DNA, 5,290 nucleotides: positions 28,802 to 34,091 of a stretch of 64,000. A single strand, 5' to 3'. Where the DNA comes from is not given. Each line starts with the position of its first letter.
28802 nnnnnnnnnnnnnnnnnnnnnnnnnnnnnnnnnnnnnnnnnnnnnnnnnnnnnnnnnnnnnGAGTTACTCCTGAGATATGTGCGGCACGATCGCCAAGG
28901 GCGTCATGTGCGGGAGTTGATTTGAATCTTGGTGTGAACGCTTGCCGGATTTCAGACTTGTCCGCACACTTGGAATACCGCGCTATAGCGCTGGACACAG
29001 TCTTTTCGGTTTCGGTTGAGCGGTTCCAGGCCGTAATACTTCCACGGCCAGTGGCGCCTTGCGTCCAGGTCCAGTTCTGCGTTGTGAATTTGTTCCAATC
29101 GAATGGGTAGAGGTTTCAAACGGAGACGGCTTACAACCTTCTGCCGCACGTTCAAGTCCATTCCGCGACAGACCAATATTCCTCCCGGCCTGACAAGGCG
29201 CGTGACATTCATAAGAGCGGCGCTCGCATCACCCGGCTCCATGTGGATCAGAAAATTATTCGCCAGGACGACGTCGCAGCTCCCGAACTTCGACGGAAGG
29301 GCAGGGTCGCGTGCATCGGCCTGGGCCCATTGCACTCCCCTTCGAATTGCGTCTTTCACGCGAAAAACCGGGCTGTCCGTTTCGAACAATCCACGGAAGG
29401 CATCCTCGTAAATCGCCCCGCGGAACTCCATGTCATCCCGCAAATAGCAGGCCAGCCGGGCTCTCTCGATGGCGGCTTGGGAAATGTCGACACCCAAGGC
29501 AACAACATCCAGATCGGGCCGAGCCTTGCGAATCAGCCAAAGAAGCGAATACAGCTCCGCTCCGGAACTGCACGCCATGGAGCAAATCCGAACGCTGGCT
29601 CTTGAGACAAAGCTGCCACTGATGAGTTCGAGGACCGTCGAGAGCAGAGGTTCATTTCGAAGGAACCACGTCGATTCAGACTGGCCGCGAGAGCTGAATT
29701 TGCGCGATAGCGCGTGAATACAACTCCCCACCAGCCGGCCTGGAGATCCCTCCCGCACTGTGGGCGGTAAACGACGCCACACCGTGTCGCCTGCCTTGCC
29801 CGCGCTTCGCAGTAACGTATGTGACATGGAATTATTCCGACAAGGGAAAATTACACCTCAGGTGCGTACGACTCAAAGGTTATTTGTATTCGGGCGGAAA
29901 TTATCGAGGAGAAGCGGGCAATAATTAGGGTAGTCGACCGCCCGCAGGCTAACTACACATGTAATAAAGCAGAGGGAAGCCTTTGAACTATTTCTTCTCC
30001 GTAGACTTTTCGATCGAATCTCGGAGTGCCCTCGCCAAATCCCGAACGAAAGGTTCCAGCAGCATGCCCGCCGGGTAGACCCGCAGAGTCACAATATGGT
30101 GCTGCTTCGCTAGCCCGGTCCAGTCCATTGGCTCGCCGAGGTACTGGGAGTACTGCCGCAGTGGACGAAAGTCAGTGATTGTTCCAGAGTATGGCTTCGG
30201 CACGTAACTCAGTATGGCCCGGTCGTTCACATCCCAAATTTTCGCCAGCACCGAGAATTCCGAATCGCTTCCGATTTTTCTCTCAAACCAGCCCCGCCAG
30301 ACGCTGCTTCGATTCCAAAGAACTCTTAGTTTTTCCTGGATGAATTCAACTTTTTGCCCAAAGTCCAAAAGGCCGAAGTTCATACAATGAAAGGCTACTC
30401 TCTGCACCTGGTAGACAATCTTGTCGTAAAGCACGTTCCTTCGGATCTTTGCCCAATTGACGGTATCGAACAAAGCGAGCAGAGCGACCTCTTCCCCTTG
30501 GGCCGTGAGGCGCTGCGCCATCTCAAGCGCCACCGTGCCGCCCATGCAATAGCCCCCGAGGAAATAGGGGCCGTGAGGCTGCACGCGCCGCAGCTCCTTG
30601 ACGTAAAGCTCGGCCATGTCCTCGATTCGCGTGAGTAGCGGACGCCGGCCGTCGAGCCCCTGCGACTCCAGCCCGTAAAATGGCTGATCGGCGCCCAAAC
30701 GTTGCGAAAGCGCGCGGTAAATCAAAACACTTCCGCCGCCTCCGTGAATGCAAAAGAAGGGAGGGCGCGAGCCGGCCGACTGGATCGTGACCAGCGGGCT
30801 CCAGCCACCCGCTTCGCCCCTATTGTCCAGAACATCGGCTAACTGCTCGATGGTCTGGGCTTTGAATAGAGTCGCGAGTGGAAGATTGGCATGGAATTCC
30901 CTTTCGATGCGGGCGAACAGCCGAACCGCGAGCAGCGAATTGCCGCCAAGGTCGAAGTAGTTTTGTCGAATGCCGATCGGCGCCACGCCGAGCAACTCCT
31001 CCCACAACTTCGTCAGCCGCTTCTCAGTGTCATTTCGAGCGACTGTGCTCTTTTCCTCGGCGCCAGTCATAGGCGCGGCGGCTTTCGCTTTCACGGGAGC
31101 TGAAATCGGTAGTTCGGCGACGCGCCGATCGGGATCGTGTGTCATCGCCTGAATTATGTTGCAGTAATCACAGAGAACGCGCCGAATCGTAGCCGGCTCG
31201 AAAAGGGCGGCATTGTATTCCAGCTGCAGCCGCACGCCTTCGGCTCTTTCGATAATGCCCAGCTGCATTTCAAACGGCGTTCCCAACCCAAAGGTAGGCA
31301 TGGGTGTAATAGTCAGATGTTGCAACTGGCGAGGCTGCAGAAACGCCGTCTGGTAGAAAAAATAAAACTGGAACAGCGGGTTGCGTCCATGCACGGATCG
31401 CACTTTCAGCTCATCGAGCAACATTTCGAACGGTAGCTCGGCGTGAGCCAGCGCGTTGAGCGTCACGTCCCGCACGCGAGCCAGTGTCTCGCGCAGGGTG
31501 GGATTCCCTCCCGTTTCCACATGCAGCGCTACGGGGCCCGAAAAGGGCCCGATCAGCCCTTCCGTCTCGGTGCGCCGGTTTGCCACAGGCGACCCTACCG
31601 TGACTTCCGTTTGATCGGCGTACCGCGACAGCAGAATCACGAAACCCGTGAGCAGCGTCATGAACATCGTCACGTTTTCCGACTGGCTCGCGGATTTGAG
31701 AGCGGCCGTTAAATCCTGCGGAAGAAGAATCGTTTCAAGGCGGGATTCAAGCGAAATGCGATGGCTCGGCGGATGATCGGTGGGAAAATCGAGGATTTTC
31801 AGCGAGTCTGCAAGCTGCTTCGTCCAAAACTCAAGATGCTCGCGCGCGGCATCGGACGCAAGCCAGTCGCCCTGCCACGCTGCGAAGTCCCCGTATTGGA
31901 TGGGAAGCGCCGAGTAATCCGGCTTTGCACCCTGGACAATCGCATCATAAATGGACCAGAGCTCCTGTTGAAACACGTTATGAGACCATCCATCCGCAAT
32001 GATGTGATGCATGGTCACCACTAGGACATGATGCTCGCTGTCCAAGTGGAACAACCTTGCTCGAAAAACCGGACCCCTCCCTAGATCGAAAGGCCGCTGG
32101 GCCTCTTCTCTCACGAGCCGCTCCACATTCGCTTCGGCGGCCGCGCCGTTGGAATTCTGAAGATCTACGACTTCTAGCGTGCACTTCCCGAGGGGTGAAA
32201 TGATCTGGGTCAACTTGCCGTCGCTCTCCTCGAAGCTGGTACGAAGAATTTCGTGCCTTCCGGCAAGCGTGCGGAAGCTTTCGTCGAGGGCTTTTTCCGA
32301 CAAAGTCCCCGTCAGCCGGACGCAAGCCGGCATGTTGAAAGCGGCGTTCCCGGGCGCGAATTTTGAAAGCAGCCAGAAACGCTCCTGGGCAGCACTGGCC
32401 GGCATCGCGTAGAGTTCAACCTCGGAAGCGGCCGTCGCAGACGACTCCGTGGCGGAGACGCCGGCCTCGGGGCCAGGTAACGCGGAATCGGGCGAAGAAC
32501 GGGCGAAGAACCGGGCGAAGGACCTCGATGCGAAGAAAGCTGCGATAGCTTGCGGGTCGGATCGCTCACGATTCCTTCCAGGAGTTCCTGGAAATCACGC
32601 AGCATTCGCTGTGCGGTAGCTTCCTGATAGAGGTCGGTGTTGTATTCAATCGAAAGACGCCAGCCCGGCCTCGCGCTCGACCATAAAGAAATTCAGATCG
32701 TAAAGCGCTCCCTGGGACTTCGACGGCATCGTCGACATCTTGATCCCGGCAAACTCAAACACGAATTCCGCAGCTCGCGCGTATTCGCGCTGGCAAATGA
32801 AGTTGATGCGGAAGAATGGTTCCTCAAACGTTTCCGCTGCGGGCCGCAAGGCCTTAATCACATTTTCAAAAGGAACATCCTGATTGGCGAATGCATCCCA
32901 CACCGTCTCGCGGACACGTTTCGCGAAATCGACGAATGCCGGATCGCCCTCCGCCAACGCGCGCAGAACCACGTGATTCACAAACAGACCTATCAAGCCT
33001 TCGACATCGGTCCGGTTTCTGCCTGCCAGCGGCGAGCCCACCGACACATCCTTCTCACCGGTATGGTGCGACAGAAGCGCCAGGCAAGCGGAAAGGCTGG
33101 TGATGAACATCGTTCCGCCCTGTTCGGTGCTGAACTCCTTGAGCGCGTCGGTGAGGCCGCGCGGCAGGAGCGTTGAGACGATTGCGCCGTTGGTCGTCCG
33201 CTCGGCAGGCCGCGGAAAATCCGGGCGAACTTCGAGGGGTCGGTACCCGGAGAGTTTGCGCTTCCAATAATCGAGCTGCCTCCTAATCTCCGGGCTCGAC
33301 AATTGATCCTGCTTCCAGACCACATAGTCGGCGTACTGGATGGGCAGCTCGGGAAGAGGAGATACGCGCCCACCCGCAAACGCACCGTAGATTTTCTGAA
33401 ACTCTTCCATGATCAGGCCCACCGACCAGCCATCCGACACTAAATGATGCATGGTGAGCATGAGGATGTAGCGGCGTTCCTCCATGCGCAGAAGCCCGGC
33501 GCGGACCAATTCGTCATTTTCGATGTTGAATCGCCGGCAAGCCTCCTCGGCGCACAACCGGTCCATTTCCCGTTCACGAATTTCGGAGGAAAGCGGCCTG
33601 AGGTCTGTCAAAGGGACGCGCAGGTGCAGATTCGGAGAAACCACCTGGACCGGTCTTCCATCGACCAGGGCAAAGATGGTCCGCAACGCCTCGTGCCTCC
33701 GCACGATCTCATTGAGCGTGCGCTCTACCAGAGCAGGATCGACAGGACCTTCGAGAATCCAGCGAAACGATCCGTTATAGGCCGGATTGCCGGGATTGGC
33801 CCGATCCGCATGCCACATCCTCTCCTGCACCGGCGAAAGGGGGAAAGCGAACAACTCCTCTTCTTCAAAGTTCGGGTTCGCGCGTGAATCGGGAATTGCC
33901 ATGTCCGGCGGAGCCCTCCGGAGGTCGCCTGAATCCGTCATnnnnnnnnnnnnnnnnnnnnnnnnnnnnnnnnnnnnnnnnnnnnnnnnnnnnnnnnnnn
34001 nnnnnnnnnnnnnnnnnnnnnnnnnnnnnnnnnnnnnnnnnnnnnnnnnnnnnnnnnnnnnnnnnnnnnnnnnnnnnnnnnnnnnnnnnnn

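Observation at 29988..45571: Hybrid NRPS-PKS line with an in-line aminotransferase, an amino-acid starter and a CmlA-like hydroxylase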

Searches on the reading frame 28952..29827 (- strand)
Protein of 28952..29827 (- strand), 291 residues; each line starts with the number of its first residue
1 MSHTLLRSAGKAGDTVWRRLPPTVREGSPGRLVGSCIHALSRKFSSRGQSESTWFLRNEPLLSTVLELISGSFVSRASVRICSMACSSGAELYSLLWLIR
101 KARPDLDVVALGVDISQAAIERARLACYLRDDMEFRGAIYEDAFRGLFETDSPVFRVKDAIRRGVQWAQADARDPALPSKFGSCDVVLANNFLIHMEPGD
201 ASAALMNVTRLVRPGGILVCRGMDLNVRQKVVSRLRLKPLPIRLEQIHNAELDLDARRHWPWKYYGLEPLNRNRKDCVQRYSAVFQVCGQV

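Call 5: search_protein_families(library=pfam, proteins=[window:28952-29827:-])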
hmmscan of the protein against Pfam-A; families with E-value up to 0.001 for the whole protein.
window:28952-29827:- (291 aa): 6 families
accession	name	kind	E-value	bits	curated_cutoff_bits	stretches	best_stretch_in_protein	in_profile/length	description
PF01739.24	CheR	-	1.1e-18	67.9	27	1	53-219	3-172/195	CheR methyltransferase, SAM binding domain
PF08242.18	Methyltransf_12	-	8.4e-09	36.5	30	1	165-218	48-98/98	Methyltransferase domain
PF08241.18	Methyltransf_11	-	1.6e-08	35.5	21.2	1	162-220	40-95/95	Methyltransferase domain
PF13649.12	Methyltransf_25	-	4.5e-08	34.1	27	1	164-216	47-97/97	Methyltransferase domain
PF13847.12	Methyltransf_31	-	4e-05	23.8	27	0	167-224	58-113/145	Methyltransferase domain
PF13489.12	Methyltransf_23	-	5.8e-05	23.3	27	1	76-236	21-124/164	Methyltransferase domain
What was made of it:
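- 28952..29827 (-): CheR-like SAM methyltransferase (accessory). Pfam CheR E 1e-18 (call 5).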

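Call 51: search_protein_families(library=ncbifam, proteins=[window:28952-29827:-], max_evalue=0.001)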
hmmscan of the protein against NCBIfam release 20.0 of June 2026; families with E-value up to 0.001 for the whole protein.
window:28952-29827:- (291 aa): 1 family
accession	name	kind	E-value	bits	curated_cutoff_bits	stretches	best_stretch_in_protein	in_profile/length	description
NF045667.1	MTase_DVU1556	equivalog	0.00061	19.3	155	0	165-230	68-127/213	DVU_1556 family methyltransferase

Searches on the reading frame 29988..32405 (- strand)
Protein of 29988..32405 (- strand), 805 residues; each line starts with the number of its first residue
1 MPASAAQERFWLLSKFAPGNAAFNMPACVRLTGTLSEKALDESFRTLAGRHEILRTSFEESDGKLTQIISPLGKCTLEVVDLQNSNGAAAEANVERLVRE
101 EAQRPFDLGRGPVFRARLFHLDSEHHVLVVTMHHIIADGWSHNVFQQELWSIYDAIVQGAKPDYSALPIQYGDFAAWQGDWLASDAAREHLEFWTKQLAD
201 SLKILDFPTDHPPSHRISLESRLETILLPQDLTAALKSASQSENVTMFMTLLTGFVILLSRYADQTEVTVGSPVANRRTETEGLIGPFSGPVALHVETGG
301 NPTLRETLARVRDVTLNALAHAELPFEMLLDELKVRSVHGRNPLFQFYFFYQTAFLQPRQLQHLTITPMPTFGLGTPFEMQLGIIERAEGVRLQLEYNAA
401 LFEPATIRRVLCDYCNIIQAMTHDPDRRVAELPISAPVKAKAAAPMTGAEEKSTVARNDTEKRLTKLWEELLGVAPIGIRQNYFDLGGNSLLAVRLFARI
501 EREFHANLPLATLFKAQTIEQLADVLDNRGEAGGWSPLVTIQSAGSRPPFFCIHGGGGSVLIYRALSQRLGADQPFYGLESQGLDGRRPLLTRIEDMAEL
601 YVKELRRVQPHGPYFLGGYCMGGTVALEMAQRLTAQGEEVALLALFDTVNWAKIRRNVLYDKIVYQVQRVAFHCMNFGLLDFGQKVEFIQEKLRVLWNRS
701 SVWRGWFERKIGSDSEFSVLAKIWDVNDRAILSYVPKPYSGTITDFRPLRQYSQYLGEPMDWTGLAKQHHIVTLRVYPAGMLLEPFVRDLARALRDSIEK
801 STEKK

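Call 5: search_protein_families(library=pfam, proteins=[window:29988-32405:-])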
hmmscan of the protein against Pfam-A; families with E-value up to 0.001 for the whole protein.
window:29988-32405:- (805 aa): 5 families
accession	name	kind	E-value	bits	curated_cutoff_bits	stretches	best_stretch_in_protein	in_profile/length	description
PF00668.25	Condensation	-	4.7e-92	309.5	30.6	1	2-434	6-446/456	Condensation domain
PF00975.26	Thioesterase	-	8.5e-28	98.5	26.4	1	549-648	2-102/226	Thioesterase domain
PF00550.31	PP-binding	-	3.5e-15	56.4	20.8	1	463-525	2-66/67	Phosphopantetheine attachment site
PF00561.26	Abhydrolase_1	-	3.7e-05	24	25.8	1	548-645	1-99/245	alpha/beta hydrolase fold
PF12697.13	Abhydrolase_6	-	8.3e-05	23.8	26.3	1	551-749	2-165/217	Alpha/beta hydrolase family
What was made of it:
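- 31104..32402 (-): Condensation domain C4; it sits where relatives carry an A domain. Pfam (call 5).
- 30831..31019 (-): PCP3. PP-binding (call 5).
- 30030..30761 (-): Thioesterase with a cysteine nucleophile (GYCMGG). Pfam Thioesterase (call 5).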

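Call 51: search_protein_families(library=ncbifam, proteins=[window:29988-32405:-], max_evalue=0.001)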
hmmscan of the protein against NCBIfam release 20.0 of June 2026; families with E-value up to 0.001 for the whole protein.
window:29988-32405:- (805 aa): 11 families
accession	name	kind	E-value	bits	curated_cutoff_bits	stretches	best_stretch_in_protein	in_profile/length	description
NF004282.0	PRK05691.1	subfamily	1.9e-112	376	4090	2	1-434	676-1109/4334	non-ribosomal peptide synthase/polyketide synthase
NF047350.1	aureusi_NRPS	equivalog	2.5e-63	213.7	2500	2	3-433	997-1409/2373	aureusimine non-ribosomal peptide synthetase AusA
NF007605.2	PRK10252.1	equivalog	2.4e-41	141.3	2400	2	429-669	941-1192/1292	enterobactin non-ribosomal peptide synthetase EntF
NF038078.1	NRPS_MxcG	equivalog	1.5e-37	128.6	2300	2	2-439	6-434/1442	myxochelin non-ribosomal peptide synthetase MxcG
NF040607.1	mycolic_Pks13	equivalog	6.9e-28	96.7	2100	1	438-653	1310-1521/1680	polyketide synthase Pks13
TIGR03443.1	alpha_am_amid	equivalog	2.1e-22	78.4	1030.1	2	446-528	835-919/1390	L-aminoadipate-semialdehyde dehydrogenase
NF041803.1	NRPS_SolG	exception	2.6e-12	45.1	2200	1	456-524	1086-1153/1163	solanimycin non-ribosomal peptide synthetase SolG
NF006787.0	PRK09294.1-1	subfamily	3.5e-06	26.2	396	1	28-265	27-244/420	acyltransferase PapA5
NF006790.0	PRK09294.1-4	equivalog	0.00011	21.1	716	1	25-161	26-146/418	phthiocerol/phthiodiolone dimycocerosyl transferase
NF037940.1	PKS_MbtD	equivalog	0.00031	18.9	1150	1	404-528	850-977/978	mycobactin polyketide synthase MbtD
NF006788.0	PRK09294.1-2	equivalog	0.00086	18.2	539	0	28-162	27-152/422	phthiocerol/phthiodiolone dimycocerosyl transferase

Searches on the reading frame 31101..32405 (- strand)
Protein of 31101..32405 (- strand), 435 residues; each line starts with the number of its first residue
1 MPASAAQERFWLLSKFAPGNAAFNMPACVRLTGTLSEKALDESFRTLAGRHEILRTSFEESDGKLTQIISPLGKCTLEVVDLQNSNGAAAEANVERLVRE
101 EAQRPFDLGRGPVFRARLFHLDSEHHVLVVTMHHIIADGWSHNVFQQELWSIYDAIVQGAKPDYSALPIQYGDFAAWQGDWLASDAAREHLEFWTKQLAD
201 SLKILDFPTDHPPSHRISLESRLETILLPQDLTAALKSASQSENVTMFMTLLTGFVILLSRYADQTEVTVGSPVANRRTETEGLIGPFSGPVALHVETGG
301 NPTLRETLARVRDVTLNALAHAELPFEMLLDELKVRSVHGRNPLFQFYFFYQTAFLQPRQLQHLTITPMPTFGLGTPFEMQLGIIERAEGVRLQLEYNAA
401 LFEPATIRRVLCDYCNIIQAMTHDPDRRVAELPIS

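Call 63: search_solved_structures(query=window:31101-32405:-, max_evalue=1e-10)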
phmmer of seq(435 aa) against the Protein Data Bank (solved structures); distinct sequences matched with E-value up to 1e-10: 45.
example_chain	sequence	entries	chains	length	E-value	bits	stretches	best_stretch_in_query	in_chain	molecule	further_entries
6oyf_A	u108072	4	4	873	2.1e-75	257.4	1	2-425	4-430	Txo1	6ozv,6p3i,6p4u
6p1j_A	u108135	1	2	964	2e-74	254.1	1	2-425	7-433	Txo2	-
5u89_A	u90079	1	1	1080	7.8e-62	212.7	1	2-432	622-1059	Amino acid adenylation domain protein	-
2jgp_A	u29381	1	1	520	1e-54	189.2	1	2-432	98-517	TYROCIDINE SYNTHETASE 3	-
7kvw_A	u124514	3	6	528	1.8e-53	185.1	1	5-432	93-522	PCP-C didomain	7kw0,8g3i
8fx6_A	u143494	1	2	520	5.2e-53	183.6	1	5-430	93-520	PCP-C didomain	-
7kw2_A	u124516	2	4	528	1.3e-52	182.3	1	6-432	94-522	PCP-C didomain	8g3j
8z0q_C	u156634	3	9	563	2e-52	181.6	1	2-431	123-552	Special condensation domain in NRPS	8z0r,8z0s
8fx7_A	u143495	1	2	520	3.6e-52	180.8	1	6-430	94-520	PCP-C didomain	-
8xjz_C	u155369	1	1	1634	1.2e-47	165.9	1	1-431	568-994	Peptide synthetase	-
8qnf_A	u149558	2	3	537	2.7e-47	164.7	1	3-432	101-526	Condensation domain TomBC from the Tomaymycin non-ribosomal peptide synthetase | Tomaymycin non-ribosomal peptide synthetase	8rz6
6m7l_B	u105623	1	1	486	5.6e-44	153.8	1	1-360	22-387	Putative non-ribosomal peptide synthetase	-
9up2_A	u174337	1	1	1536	3.8e-40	141.2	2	2-423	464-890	PvdL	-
9lcp_A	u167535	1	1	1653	4.7e-40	140.9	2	2-423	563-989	PvdL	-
9lco_A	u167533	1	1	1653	4.7e-40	140.9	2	2-423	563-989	PvdL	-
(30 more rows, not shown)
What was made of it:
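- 31104..32402 (-): PDB matches Txo1, Txo2 and TycC (call 63).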

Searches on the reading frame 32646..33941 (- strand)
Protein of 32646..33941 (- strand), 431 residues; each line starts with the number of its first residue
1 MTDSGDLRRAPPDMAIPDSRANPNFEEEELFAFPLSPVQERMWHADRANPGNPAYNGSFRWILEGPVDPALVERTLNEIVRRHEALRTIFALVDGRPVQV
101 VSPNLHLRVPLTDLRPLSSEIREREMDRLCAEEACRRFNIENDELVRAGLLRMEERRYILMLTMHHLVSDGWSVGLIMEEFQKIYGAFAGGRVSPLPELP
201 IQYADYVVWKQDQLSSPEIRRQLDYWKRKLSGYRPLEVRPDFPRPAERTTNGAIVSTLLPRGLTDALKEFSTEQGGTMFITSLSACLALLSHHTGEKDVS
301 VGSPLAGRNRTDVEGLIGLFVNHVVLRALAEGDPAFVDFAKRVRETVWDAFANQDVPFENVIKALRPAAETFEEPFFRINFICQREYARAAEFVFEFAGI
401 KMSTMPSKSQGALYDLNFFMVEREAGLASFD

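Call 4: search_protein_families(library=pfam, proteins=[window:32646-33941:-])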
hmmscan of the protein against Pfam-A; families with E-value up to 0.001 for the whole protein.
window:32646-33941:- (431 aa): 1 family
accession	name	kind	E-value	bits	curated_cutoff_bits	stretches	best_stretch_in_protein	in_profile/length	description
PF00668.25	Condensation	-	1.5e-84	284.7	30.6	1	33-427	5-403/456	Condensation domain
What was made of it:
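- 32540..33845 (-): Condensation domain C3 (HHxxxDG intact, ordinary elongation type). Pfam (call 4).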

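Call 51: search_protein_families(library=ncbifam, proteins=[window:32646-33941:-], max_evalue=0.001)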
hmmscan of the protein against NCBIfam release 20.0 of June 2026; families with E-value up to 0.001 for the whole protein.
window:32646-33941:- (431 aa): 5 families
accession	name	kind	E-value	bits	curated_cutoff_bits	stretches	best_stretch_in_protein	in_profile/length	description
NF004282.0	PRK05691.1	subfamily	4.7e-83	278.4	4090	1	32-418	1728-2112/4334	non-ribosomal peptide synthase/polyketide synthase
NF047350.1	aureusi_NRPS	equivalog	1.7e-50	171.2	2500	1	32-423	994-1363/2373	aureusimine non-ribosomal peptide synthetase AusA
NF038078.1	NRPS_MxcG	equivalog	3.3e-15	54.5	2300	1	33-346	5-311/1442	myxochelin non-ribosomal peptide synthetase MxcG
NF007605.2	PRK10252.1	equivalog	2.7e-09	35.1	2400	1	33-229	4-199/1292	enterobactin non-ribosomal peptide synthetase EntF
TIGR03443.1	alpha_am_amid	equivalog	1.1e-05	23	1030.1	1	226-401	2-160/1390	L-aminoadipate-semialdehyde dehydrogenase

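Call 62: search_solved_structures(query=window:32646-33941:-, max_evalue=1e-10)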
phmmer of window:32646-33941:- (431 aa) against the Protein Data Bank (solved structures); distinct sequences matched with E-value up to 1e-10: 47.
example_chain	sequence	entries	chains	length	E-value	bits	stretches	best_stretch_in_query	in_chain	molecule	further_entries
6p1j_A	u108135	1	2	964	1.8e-70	241.1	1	33-426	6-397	Txo2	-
6oyf_A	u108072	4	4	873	9e-64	219.1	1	34-422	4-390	Txo1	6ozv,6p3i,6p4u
5u89_A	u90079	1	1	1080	8.8e-59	202.6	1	33-423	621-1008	Amino acid adenylation domain protein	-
2jgp_A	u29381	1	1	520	1e-57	199.1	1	32-422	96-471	TYROCIDINE SYNTHETASE 3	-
8z0q_C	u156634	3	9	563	3.4e-49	171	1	33-428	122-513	Special condensation domain in NRPS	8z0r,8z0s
9lcq_A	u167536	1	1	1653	7.8e-45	156.7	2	15-328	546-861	PvdL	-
9up2_A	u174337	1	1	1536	1.9e-44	155.4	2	15-328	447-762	PvdL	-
9lcp_A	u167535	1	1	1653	2.3e-44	155.1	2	15-328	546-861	PvdL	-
9lco_A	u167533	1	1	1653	2.3e-44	155.1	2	15-328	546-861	PvdL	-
8fx6_A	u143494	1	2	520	1.2e-43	152.7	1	35-423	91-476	PCP-C didomain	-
7kvw_A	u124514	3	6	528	1.3e-43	152.6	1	35-423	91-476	PCP-C didomain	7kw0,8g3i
9rde_A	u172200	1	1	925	2.5e-43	151.7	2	32-362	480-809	Bacitracin synthase 3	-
8fx7_A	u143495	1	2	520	9.4e-43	149.8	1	35-423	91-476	PCP-C didomain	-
7kw2_A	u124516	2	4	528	9.8e-43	149.8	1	35-423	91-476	PCP-C didomain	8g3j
4znm_A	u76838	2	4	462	1.4e-40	142.6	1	48-365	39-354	C-domain type II peptide synthetase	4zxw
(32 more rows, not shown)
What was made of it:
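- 32540..33845 (-): Nearest solved structures are the Txo2, Txo1 and TycC C domains (call 62).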
